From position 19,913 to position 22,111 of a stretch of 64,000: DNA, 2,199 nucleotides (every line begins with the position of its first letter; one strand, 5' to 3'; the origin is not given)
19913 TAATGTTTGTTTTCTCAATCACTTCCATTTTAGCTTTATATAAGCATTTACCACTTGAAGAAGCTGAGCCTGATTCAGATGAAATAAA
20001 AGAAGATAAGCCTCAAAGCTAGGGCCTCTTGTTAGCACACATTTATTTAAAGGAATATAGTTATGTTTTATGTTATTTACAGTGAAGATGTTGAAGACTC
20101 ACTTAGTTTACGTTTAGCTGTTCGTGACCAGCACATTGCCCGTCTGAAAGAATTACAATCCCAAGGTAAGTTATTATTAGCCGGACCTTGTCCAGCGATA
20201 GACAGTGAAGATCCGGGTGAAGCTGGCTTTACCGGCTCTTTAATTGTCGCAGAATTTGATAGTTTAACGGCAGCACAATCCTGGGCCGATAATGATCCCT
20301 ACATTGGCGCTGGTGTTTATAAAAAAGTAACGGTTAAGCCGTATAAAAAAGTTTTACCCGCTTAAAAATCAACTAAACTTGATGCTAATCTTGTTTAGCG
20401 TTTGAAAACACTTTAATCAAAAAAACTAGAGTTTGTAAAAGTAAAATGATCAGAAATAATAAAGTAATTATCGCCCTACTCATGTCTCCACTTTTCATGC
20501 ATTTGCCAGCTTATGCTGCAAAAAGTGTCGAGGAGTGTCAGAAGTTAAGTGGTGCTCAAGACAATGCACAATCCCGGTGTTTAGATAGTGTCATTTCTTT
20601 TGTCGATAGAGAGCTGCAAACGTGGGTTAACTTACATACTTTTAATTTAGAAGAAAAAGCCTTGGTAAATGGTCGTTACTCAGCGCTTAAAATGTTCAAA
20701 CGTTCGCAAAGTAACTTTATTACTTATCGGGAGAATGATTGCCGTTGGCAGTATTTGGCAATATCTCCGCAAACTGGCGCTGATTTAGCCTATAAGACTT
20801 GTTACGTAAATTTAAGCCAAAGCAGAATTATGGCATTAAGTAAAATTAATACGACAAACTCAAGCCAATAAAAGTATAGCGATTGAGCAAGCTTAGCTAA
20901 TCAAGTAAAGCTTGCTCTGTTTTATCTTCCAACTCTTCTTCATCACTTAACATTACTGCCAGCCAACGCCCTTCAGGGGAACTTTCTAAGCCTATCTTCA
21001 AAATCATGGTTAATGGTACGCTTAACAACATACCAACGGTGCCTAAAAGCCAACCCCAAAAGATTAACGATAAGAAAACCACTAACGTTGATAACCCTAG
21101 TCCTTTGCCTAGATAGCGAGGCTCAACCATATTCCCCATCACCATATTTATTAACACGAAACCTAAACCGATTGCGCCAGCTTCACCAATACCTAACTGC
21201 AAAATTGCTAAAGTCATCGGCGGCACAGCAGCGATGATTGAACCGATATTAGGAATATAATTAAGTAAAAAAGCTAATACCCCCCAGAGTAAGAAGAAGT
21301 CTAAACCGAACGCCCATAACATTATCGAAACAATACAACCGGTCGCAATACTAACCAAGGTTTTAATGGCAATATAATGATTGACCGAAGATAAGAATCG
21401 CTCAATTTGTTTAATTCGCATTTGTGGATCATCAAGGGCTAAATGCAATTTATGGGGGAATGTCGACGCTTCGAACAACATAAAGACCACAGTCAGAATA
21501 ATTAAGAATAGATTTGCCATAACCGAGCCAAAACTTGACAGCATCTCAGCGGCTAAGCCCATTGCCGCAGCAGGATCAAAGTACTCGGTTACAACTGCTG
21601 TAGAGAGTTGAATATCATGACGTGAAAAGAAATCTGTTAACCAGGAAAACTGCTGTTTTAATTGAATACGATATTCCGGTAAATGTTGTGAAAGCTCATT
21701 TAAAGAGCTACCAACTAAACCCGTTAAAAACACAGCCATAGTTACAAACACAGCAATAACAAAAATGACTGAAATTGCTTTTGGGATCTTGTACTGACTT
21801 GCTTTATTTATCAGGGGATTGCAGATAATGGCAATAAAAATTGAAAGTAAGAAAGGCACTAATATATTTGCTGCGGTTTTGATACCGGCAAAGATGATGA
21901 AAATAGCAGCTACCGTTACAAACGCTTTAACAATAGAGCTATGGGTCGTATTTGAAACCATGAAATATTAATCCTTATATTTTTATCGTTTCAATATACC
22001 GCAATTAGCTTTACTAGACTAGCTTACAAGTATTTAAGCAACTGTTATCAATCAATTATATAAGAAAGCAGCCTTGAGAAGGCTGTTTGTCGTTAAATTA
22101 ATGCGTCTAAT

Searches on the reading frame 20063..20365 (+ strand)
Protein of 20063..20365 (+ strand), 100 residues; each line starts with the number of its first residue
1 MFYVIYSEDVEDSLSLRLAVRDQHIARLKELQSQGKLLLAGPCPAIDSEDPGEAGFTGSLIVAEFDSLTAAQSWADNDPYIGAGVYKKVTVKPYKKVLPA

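Call 29: search_protein_families(library=pfam, proteins=[window:20063-20365:+], max_evalue=0.00001)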
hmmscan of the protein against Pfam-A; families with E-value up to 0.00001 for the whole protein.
window:20063-20365:+ (100 aa): 1 family
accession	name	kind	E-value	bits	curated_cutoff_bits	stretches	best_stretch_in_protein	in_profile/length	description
PF03795.20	YCII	-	1.7e-28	99.3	24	1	1-94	1-94/95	YCII-related domain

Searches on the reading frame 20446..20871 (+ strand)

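Call 29: search_protein_families(library=pfam, proteins=[window:20446-20871:+], max_evalue=0.00001)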
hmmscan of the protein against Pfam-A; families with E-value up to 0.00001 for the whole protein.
window:20446-20871:+ (141 aa): 1 family
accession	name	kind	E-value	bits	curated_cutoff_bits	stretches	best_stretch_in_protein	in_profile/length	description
PF07007.17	LprI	-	8.2e-07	29.8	22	1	39-131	9-106/106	Lysozyme inhibitor LprI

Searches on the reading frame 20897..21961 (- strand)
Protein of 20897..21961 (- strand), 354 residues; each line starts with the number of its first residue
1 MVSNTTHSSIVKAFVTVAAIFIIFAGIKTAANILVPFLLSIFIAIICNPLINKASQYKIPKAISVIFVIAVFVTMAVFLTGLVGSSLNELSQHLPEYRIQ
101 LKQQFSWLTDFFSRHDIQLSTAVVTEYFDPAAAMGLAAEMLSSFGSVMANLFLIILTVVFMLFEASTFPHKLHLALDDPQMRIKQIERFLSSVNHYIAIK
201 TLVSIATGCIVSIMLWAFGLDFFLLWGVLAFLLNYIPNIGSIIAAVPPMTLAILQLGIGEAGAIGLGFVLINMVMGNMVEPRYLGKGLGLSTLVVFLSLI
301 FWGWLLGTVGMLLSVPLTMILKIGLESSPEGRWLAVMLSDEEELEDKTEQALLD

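Call 29: search_protein_families(library=pfam, proteins=[window:20897-21961:-], max_evalue=0.00001)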
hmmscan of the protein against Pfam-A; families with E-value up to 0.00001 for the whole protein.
window:20897-21961:- (354 aa): 1 family
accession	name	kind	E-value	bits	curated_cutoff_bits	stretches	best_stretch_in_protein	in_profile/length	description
PF01594.21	AI-2E_transport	-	1.6e-59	202.2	34.3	1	18-326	6-324/327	AI-2E family transporter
